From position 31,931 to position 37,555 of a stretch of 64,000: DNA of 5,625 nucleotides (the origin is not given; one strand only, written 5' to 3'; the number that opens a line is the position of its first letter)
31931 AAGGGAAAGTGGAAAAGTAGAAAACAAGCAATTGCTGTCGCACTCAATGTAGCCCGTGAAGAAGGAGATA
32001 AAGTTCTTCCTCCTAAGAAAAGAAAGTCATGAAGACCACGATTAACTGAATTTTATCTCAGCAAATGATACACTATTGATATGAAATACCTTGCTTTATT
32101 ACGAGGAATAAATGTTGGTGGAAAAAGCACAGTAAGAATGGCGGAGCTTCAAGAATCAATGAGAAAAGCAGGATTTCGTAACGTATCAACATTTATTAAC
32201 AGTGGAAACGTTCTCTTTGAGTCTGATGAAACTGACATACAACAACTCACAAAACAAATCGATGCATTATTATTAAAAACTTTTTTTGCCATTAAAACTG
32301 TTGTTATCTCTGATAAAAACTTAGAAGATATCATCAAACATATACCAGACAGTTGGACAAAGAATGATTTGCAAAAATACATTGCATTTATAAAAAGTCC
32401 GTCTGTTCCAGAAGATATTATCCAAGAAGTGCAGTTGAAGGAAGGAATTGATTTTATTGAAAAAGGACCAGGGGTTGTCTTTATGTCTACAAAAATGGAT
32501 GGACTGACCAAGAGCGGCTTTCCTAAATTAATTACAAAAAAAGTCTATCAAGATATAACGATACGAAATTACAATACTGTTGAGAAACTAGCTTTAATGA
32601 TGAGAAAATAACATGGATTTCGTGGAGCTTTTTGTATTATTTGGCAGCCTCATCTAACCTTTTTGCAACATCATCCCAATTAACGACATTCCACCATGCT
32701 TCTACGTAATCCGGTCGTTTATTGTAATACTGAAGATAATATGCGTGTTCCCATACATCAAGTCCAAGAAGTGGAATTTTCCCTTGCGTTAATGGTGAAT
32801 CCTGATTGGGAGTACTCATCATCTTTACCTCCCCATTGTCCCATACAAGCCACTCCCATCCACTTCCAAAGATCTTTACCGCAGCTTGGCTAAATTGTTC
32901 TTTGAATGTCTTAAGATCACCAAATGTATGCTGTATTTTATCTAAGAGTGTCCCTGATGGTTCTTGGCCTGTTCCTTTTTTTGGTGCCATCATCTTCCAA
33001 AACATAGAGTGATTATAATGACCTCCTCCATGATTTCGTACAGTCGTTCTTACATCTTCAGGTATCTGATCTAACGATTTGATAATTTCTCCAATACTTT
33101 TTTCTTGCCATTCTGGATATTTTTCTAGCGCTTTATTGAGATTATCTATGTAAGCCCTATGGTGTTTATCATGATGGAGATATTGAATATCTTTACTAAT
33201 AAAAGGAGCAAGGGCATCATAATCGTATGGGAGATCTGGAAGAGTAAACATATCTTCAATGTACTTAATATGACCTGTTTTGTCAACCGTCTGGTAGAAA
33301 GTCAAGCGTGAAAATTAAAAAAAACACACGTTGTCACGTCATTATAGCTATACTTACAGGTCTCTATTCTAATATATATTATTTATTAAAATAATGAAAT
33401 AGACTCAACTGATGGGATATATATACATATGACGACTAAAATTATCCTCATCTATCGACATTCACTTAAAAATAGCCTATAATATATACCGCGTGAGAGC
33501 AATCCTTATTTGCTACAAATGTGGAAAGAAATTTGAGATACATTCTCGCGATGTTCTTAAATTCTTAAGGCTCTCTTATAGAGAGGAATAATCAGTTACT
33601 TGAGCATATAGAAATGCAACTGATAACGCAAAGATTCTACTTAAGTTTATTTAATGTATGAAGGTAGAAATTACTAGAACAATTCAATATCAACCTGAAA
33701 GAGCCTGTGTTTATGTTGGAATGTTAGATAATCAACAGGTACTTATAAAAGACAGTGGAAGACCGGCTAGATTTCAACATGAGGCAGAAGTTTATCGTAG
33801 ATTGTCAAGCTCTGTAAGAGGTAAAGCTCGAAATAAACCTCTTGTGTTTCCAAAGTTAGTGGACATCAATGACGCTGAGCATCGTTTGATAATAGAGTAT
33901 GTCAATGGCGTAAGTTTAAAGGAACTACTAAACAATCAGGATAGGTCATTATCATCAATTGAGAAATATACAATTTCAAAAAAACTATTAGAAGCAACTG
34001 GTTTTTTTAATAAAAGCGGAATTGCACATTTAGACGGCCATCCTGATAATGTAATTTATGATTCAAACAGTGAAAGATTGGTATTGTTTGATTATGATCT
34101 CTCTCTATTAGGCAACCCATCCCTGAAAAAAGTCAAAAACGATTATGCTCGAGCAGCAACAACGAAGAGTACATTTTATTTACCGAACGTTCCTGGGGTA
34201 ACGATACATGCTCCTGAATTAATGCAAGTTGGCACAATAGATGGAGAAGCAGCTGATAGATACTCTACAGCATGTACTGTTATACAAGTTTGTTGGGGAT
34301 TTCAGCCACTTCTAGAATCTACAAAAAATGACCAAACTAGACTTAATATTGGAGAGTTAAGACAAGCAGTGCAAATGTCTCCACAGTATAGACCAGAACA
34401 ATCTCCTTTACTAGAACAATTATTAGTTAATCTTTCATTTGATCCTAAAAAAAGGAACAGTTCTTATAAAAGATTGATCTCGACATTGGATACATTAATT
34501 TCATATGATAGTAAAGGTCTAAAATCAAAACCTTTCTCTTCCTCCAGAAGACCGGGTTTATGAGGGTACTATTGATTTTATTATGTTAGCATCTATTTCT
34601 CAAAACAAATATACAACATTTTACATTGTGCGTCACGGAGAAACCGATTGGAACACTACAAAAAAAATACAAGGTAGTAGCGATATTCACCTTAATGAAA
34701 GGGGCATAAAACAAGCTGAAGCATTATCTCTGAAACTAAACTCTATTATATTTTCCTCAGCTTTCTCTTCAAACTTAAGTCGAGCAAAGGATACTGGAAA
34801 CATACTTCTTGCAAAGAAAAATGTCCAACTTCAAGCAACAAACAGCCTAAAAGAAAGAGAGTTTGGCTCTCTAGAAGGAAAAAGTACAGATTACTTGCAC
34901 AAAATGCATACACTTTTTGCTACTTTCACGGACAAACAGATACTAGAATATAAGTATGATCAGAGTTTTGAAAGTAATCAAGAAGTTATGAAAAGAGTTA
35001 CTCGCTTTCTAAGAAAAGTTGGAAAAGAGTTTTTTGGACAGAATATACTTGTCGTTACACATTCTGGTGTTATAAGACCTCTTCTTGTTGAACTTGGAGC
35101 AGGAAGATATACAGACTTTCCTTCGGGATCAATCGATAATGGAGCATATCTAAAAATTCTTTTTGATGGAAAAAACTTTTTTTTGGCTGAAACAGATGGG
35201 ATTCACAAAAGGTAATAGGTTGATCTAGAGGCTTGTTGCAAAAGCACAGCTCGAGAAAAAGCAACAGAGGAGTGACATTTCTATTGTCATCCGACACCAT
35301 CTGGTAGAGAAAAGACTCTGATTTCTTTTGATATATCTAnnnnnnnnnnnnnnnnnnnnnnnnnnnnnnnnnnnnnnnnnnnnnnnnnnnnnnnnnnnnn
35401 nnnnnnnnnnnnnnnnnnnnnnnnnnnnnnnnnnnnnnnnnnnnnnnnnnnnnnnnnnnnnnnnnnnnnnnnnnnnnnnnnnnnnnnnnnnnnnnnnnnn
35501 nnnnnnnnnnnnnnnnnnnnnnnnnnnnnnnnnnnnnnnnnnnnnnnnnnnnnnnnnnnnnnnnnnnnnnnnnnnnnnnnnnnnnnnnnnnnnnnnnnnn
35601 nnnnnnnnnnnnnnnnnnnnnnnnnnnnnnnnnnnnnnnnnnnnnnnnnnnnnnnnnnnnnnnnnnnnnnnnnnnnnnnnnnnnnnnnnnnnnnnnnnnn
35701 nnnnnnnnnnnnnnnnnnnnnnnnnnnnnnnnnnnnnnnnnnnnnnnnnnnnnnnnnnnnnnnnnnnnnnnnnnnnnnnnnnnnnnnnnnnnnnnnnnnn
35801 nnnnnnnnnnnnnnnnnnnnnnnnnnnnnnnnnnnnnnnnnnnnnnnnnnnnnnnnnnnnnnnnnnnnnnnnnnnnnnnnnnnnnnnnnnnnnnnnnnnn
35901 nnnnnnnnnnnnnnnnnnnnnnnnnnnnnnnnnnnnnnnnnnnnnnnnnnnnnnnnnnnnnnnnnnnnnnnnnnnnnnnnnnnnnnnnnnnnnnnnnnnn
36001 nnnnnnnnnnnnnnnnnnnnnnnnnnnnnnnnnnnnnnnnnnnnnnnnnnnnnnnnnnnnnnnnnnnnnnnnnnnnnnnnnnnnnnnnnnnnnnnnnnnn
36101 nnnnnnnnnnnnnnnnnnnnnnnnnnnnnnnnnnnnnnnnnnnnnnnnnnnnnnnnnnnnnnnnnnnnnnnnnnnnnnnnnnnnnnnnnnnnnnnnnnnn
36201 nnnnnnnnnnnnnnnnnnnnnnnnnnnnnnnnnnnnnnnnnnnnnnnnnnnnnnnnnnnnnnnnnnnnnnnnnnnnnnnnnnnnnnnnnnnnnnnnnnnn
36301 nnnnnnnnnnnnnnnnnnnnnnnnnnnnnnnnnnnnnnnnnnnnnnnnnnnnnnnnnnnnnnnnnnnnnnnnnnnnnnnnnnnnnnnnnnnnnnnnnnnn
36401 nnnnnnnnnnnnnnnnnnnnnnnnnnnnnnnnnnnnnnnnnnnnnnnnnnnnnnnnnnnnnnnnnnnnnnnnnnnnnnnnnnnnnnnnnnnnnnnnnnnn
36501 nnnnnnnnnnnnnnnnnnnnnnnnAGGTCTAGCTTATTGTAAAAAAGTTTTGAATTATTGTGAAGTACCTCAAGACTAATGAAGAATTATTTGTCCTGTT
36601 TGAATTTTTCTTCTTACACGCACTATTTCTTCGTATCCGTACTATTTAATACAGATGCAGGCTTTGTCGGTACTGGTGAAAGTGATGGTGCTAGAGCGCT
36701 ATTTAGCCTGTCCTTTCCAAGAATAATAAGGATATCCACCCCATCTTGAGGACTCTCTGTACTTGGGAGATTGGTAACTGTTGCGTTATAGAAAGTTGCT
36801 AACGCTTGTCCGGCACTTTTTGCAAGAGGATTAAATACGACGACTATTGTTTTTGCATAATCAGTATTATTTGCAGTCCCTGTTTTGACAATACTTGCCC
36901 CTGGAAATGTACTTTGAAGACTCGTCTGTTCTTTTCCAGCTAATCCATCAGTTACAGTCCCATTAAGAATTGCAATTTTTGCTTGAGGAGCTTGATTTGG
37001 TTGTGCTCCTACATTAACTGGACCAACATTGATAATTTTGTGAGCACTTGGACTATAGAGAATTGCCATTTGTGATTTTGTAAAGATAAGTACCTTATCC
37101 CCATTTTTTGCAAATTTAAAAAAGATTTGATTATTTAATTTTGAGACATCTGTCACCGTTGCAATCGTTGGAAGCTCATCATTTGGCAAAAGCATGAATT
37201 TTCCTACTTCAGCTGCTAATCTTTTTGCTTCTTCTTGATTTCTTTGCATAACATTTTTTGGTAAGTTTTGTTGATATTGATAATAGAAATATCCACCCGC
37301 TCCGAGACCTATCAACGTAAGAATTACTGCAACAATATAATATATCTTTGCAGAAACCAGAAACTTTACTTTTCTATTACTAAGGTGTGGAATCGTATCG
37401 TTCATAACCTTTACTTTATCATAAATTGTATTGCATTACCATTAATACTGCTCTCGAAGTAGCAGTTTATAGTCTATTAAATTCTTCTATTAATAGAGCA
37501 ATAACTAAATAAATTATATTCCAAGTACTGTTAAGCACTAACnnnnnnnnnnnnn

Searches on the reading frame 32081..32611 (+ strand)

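Call 50: search_protein_families(library=pfam, proteins=[window:32081-32611:+], max_evalue=0.0001)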
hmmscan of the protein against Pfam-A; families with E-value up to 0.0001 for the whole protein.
window:32081-32611:+ (176 aa): 1 family
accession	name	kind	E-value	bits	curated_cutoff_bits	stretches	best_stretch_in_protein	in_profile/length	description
PF08002.16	DUF1697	-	4.2e-32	111.9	24.4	1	1-120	1-122/137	Protein of unknown function (DUF1697)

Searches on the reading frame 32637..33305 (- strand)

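Call 50: search_protein_families(library=pfam, proteins=[window:32637-33305:-], max_evalue=0.0001)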
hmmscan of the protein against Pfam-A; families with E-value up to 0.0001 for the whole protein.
window:32637-33305:- (222 aa): 2 families
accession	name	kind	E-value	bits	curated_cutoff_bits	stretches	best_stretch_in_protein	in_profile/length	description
PF02777.23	Sod_Fe_C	-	4.6e-42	142.6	20.9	1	116-216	1-102/102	Iron/manganese superoxide dismutases, C-terminal domain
PF00081.27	Sod_Fe_N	-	1.1e-29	103.2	27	1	20-107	2-82/82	Iron/manganese superoxide dismutases, alpha-hairpin domain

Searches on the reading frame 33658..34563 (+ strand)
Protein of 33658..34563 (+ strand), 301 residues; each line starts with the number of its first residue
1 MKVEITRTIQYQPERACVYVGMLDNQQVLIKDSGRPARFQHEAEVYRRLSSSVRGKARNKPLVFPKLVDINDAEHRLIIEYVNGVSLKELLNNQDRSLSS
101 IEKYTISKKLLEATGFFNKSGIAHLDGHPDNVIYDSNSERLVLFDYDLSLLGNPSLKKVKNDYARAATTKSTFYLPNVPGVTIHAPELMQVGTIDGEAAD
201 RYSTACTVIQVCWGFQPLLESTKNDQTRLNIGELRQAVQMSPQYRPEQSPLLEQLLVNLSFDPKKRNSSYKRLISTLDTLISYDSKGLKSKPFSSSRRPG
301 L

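Call 50: search_protein_families(library=pfam, proteins=[window:33658-34563:+], max_evalue=0.0001)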
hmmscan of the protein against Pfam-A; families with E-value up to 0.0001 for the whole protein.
window:33658-34563:+ (301 aa): 3 families
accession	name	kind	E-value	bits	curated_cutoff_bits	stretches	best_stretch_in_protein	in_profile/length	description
PF00069.31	Pkinase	-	3.3e-13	50.1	31.7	1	74-268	72-253/263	Protein kinase domain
PF03109.22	ABC1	-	5.2e-07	29.5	22.9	1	39-147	110-212/244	ABC1 atypical kinase-like domain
PF07714.23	PK_Tyr_Ser-Thr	-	5.9e-05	22.9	23.1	1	25-228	28-214/258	Protein tyrosine and serine/threonine kinase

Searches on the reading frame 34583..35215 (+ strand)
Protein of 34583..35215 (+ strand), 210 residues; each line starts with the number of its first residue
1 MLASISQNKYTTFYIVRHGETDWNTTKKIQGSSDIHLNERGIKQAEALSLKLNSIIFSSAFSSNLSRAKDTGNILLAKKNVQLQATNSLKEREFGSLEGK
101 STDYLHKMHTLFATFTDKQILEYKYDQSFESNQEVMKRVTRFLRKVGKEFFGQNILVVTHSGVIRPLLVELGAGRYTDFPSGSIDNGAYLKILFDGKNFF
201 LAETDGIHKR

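Call 50: search_protein_families(library=pfam, proteins=[window:34583-35215:+], max_evalue=0.0001)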
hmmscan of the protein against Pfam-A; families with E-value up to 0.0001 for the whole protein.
window:34583-35215:+ (210 aa): 1 family
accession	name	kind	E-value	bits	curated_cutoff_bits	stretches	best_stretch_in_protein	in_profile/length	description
PF00300.27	His_Phos_1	-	2.6e-43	148.4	21.7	1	13-201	1-188/194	Histidine phosphatase superfamily (branch 1)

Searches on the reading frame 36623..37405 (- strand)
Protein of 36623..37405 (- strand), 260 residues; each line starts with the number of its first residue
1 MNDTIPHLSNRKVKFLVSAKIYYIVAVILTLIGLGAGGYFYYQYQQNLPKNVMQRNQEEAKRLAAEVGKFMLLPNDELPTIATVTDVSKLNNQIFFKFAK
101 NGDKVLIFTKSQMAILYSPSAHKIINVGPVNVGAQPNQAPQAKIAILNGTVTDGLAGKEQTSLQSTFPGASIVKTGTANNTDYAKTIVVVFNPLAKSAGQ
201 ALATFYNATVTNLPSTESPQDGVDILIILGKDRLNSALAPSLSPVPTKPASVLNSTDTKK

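Call 51: search_protein_families(library=pfam, proteins=[window:36623-37405:-], max_evalue=0.0001)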
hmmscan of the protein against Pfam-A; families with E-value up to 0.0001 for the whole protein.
window:36623-37405:- (260 aa): 1 family
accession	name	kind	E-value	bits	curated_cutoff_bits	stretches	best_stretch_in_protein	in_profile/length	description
PF13399.11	LytR_C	-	1.9e-06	29.2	22.2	1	142-232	2-85/86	LytR cell envelope-related transcriptional attenuator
